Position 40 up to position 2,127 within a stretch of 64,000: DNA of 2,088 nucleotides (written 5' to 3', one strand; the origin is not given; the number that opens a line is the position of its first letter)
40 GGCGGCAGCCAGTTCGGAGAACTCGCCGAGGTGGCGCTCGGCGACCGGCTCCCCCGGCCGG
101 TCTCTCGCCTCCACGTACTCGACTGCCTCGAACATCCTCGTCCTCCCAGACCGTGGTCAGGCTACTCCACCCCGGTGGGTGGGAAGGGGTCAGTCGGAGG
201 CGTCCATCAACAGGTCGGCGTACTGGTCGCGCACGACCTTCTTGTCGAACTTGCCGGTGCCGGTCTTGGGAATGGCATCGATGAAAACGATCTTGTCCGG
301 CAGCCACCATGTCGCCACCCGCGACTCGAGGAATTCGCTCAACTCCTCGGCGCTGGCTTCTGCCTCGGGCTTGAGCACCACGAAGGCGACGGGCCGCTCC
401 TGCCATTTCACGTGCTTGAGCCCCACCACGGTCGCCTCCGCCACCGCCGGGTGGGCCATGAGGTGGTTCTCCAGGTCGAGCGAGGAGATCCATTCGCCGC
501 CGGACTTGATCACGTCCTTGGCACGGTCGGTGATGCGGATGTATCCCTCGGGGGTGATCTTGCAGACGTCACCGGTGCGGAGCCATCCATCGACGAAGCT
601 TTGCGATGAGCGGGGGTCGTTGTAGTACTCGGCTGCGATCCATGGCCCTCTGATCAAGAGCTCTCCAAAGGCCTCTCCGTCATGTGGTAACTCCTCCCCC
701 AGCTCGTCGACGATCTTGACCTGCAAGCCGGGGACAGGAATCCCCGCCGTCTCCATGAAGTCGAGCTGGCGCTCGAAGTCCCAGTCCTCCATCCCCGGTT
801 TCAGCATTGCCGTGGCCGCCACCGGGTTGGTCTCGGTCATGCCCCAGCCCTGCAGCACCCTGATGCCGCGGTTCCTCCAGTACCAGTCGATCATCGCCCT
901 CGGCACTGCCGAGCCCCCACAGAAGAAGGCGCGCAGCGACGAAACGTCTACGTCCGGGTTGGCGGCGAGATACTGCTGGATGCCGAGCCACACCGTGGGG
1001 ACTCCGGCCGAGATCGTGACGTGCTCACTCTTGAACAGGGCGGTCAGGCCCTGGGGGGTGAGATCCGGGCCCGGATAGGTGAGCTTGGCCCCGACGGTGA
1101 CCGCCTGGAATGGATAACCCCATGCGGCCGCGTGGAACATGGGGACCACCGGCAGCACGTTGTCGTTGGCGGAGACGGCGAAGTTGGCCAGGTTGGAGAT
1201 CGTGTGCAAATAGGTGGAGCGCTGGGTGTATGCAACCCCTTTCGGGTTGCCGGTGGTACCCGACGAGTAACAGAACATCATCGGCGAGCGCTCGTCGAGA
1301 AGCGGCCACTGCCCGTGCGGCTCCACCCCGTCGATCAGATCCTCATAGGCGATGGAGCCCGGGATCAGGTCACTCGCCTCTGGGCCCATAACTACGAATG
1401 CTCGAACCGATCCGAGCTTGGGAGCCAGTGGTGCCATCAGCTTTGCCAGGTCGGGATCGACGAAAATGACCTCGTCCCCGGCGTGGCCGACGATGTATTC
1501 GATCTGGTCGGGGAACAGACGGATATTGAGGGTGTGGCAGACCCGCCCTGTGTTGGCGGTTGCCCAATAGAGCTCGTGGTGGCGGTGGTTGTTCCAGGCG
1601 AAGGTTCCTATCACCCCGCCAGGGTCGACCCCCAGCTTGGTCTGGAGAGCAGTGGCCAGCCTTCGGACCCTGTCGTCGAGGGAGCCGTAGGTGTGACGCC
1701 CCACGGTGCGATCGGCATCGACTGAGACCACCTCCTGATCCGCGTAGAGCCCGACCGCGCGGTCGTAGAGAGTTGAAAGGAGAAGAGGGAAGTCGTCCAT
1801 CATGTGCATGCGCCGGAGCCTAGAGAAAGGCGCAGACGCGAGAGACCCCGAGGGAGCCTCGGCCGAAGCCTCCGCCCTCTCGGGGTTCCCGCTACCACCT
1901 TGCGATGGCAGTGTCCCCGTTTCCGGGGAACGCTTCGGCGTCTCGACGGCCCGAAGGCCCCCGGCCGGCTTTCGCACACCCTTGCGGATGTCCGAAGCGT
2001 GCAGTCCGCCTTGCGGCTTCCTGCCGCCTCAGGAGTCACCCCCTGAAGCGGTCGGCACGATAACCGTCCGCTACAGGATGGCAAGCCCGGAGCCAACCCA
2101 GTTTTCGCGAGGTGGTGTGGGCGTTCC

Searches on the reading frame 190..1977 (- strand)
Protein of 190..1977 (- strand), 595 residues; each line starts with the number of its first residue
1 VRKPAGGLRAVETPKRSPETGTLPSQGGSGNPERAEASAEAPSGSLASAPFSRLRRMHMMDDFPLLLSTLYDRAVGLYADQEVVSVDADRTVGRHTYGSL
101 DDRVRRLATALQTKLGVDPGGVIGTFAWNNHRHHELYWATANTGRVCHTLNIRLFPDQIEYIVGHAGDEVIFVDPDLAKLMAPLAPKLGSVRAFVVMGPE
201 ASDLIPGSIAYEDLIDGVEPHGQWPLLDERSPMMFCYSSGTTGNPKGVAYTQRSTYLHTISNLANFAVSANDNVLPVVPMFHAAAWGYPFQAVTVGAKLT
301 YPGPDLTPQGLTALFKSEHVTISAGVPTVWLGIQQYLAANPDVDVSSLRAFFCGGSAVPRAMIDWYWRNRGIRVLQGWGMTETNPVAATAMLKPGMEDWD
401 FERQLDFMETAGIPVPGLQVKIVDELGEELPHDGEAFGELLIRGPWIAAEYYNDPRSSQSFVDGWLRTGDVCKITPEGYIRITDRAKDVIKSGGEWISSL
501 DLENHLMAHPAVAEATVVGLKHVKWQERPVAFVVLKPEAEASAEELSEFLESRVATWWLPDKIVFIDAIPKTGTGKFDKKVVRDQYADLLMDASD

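Call 4: search_protein_families(library=pfam, proteins=[window:190-1977:-])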
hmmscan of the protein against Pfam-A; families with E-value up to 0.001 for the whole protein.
window:190-1977:- (595 aa): 2 families
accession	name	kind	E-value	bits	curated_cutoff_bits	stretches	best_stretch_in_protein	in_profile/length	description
PF00501.34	AMP-binding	-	4e-70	237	29.9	1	87-452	16-384/384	AMP-binding enzyme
PF13193.12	AMP-binding_C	-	2.6e-21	76.7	24.5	1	502-576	2-76/76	AMP-binding enzyme C-terminal domain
